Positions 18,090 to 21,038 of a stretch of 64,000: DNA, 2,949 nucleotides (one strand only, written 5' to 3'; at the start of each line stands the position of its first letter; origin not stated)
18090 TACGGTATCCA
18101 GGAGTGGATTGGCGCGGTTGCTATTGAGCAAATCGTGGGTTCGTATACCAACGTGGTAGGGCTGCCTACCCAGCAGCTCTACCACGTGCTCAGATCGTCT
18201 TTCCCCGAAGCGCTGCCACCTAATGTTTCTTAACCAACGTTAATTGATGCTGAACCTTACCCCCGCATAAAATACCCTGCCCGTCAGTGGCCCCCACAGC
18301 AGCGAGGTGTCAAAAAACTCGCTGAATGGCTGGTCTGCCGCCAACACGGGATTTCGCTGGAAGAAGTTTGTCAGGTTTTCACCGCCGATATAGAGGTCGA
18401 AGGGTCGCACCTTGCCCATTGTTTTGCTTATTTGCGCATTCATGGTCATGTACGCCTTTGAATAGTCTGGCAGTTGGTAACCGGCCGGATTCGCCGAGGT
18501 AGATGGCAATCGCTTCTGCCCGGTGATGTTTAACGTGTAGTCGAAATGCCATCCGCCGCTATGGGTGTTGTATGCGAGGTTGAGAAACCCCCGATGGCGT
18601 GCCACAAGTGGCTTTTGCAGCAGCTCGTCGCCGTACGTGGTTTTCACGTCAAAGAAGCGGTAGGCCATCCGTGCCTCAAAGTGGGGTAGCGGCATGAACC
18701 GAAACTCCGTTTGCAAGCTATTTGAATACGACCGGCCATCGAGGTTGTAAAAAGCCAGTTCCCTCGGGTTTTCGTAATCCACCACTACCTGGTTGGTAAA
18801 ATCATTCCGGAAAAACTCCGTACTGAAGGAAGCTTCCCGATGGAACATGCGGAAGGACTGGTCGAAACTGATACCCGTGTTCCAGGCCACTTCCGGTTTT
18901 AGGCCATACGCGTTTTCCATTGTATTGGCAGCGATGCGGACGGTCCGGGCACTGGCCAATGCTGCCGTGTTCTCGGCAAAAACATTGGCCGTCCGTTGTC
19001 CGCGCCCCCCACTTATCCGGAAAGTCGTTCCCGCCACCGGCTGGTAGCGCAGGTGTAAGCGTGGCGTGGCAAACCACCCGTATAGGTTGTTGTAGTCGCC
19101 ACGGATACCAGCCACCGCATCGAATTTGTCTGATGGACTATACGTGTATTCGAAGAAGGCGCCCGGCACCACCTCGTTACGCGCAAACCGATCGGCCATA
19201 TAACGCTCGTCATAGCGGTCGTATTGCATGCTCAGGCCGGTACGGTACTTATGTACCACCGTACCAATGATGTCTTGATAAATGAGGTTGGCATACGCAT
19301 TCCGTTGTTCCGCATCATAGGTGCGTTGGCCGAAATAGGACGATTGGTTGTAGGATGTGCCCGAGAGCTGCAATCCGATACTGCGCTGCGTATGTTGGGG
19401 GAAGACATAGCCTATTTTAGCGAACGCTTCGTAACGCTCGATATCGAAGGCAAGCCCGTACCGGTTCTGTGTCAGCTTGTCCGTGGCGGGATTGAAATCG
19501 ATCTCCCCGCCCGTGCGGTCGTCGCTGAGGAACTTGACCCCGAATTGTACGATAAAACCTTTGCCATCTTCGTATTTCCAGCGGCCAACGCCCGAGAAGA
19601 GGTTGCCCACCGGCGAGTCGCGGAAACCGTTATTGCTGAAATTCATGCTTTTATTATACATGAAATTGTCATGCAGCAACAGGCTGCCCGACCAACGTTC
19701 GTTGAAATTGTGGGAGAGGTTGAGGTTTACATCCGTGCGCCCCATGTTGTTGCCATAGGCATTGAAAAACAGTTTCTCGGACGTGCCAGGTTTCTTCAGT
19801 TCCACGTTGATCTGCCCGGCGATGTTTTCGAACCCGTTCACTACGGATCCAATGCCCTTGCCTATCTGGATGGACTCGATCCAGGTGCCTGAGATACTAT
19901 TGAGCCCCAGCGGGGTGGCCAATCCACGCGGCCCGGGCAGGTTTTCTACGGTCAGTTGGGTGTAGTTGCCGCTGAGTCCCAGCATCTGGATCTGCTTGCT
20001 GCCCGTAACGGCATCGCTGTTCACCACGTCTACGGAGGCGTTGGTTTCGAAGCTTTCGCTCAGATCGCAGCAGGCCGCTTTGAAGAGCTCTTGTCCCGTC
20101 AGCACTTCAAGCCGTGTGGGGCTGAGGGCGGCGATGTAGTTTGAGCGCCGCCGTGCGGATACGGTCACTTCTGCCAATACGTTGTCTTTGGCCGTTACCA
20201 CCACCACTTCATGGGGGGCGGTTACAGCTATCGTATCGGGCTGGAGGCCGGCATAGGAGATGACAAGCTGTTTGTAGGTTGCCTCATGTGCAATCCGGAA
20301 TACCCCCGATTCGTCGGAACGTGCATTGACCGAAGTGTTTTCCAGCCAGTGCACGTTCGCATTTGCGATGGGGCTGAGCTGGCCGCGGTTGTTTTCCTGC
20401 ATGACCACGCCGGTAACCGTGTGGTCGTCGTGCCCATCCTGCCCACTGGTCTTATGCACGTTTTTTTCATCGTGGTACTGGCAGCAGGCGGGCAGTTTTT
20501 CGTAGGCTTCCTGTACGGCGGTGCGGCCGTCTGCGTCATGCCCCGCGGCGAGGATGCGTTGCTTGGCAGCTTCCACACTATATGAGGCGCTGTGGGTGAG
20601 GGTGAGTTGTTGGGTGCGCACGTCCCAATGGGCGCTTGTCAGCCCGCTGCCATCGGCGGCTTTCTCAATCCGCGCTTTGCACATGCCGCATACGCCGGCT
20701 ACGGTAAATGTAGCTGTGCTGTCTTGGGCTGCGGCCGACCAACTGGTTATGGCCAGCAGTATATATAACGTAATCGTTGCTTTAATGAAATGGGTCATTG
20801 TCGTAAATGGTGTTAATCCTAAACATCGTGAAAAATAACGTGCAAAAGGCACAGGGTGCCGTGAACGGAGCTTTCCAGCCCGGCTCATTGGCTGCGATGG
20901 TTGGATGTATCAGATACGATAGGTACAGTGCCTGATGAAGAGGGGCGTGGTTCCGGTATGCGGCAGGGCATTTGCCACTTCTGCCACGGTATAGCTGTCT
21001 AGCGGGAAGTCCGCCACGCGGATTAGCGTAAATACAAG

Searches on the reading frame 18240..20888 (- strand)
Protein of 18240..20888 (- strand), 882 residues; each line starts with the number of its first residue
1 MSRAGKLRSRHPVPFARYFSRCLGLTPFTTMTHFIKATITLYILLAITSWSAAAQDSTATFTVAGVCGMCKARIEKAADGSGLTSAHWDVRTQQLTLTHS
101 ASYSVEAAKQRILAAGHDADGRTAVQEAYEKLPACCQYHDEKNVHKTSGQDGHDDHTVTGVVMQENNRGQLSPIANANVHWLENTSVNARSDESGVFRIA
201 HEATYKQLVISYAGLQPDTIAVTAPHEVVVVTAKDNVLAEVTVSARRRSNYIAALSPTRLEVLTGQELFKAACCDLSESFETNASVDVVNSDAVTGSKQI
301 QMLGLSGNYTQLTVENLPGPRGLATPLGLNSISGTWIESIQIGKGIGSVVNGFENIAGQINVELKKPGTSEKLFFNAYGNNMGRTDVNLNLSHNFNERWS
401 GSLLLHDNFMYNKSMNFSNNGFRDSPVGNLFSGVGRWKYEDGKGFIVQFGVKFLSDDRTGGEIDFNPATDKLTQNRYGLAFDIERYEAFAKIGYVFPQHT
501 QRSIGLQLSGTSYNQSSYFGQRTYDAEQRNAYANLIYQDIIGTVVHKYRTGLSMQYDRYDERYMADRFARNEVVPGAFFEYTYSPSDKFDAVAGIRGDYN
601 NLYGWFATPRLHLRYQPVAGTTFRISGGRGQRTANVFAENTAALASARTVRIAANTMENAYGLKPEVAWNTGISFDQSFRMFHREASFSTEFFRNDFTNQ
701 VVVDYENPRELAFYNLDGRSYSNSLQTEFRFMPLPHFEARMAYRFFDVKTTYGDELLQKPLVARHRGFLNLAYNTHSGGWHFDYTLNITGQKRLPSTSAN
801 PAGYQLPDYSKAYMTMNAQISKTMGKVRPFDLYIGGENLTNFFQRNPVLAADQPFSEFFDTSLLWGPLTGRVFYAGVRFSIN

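Call 7: search_protein_families(library=pfam, proteins=[window:18240-20888:-])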
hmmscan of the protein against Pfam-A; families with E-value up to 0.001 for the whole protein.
window:18240-20888:- (882 aa): 4 families
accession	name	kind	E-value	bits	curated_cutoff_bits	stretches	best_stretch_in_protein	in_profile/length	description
PF13715.12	CarbopepD_reg_2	-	8.1e-07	29.4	32.2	1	158-243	1-88/88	CarboxypepD_reg-like domain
PF07715.20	Plug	-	9.5e-07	29.7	23.9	1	257-358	6-106/107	TonB-dependent Receptor Plug Domain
PF13620.12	CarboxypepD_reg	-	1.2e-05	26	32.3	1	157-224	1-69/82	Carboxypeptidase regulatory-like domain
PF00403.32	HMA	-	0.00088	20.1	24.8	0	60-117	1-61/62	Heavy-metal-associated domain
